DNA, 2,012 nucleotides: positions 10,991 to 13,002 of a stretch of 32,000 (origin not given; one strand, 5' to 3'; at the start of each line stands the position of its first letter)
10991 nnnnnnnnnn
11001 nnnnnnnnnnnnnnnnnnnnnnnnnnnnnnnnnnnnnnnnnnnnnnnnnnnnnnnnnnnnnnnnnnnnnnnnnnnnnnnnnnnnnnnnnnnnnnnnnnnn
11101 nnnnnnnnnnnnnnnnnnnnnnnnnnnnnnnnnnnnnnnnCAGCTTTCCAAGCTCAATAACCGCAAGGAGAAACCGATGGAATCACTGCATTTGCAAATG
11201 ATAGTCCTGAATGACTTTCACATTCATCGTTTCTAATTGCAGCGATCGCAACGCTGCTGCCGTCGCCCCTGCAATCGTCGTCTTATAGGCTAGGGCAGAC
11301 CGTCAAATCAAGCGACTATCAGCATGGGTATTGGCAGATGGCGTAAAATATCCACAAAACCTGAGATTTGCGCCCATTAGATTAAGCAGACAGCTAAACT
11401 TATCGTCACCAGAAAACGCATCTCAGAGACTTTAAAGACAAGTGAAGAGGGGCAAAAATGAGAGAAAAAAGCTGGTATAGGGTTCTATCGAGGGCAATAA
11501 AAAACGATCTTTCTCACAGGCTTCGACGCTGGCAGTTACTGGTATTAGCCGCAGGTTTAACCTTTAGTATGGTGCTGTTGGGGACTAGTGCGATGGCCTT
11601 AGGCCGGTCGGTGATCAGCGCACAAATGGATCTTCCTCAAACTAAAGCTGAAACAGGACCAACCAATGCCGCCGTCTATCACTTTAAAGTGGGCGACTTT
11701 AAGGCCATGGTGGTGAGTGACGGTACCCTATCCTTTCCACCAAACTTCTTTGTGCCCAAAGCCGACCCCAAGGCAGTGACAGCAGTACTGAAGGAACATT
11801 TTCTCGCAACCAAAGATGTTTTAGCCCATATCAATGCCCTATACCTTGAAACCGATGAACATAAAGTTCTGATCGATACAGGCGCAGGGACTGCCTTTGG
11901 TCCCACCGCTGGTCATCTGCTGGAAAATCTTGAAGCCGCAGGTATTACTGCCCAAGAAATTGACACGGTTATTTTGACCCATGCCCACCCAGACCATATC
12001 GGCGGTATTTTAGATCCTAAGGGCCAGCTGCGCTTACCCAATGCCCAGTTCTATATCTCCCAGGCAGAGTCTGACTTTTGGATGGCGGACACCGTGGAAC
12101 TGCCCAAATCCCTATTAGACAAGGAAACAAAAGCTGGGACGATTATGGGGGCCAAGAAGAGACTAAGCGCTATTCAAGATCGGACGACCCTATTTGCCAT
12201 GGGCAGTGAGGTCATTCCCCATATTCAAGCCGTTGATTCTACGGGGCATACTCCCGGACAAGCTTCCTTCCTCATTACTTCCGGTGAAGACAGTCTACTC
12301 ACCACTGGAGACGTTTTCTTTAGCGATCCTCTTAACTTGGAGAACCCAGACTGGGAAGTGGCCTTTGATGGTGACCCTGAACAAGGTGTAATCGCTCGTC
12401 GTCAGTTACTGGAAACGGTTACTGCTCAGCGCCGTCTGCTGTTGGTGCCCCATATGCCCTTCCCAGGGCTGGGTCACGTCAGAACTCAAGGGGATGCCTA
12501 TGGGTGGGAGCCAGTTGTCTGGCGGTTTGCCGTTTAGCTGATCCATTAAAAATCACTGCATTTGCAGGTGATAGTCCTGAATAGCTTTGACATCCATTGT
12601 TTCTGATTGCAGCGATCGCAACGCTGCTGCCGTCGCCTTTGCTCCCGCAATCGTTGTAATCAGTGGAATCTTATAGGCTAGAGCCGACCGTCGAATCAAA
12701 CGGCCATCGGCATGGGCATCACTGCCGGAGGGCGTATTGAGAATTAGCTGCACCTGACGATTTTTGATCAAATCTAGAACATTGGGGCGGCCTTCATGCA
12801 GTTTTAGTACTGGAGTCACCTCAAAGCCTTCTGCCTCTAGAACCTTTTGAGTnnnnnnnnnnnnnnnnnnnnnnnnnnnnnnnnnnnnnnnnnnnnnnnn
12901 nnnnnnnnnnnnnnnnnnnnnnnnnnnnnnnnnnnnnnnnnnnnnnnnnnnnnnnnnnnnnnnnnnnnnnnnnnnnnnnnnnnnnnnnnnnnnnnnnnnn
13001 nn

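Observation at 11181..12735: Direct repeat of the carB 3' end brackets an MBL-fold hydrolase gene: footprint of an insertion that rebuilt carB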

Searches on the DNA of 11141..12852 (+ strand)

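Call 57: search_dna_similar(query=window:11141-12852:+, collection=plasmids, mode=distant, max_rows=10)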
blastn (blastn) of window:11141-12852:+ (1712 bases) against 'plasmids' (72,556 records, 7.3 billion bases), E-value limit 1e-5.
No match.
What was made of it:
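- On Single-crossover (Campbell-type) insertion-duplication: No plasmid copy was found (call 57).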
